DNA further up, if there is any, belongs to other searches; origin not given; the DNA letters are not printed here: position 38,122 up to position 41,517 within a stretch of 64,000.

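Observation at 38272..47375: Candidate novel envelope-biogenesis module: pseudo-receiver/TPR protein and ExeA-like ATPase translationally coupled to TamB and a giant Omp85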

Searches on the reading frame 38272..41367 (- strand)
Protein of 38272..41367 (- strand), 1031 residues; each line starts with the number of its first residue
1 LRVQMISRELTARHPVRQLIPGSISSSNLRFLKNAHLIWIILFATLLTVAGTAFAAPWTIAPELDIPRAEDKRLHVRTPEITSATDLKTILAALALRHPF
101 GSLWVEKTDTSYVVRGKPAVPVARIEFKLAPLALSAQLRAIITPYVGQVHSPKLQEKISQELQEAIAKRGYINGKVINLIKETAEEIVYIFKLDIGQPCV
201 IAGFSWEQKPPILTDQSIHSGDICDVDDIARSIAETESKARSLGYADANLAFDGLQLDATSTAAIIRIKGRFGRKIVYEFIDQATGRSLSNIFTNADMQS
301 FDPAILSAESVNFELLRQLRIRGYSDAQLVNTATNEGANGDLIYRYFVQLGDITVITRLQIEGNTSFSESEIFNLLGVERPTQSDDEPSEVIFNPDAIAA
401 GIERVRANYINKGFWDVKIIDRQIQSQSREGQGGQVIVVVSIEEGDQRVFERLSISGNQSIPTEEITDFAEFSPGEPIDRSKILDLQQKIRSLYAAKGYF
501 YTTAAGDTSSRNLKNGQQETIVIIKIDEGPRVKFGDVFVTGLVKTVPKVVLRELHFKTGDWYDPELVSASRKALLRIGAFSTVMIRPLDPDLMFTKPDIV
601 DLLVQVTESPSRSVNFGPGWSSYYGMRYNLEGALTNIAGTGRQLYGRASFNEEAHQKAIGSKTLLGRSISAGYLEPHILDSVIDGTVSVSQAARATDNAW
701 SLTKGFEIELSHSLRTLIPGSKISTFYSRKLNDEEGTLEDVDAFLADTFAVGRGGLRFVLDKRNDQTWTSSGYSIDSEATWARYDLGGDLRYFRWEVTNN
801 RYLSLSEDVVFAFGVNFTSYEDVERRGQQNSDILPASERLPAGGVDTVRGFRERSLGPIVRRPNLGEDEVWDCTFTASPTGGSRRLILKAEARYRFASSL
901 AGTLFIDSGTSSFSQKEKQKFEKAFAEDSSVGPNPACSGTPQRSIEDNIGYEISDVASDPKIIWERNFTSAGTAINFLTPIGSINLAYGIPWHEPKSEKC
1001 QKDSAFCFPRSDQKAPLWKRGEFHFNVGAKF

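Call 5: search_protein_families(library=pfam, proteins=[window:38272-41367:-], max_evalue=0.1)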
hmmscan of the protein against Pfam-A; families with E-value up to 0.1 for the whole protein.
window:38272-41367:- (1031 aa): 5 families
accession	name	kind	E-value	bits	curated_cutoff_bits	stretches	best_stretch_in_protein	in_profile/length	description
PF07244.20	POTRA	-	2e-35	121.8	21.3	3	450-529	3-79/79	Surface antigen variable number repeat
PF01103.29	Omp85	-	3.3e-27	96.3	24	1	636-1031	1-325/325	Omp85 superfamily domain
PF08479.16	POTRA_2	-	1.4e-08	34.9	24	1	453-504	6-57/76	POTRA domain, ShlB-type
PF03865.19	ShlB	-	0.00015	21.8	22.7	1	824-856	224-256/311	Haemolysin secretion/activation protein ShlB/FhaC/HecB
PF08478.15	POTRA_1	-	0.039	14.7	23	0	451-493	4-46/69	POTRA domain, FtsQ-type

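Call 6: search_protein_families(library=ncbifam, proteins=[window:38272-41367:-], max_evalue=0.1)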
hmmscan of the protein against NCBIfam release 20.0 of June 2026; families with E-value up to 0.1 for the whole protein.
window:38272-41367:- (1031 aa): 5 families
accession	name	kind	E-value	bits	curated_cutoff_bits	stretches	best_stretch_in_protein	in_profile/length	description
TIGR03303.1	OM_YaeT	equivalog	4.5e-74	250.1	297.15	2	290-1001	88-731/741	outer membrane protein assembly factor BamA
NF008287.0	PRK11067.1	subfamily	3.2e-29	101.8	1181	2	354-651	175-463/802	outer membrane protein assembly factor BamA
NF047950.2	ATportTamA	equivalog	6e-19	68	625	2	423-631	71-278/569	autotransporter assembly complex protein TamA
NF052279.1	lipo_TamL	exception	7.3e-15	54.5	400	2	830-925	594-682/747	translocation and assembly module lipoprotein TamL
NF058613.1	OMPAssmBamADein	equivalog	1.4e-06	26.6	1050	1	432-661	315-535/857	outer membrane protein assembly factor BamA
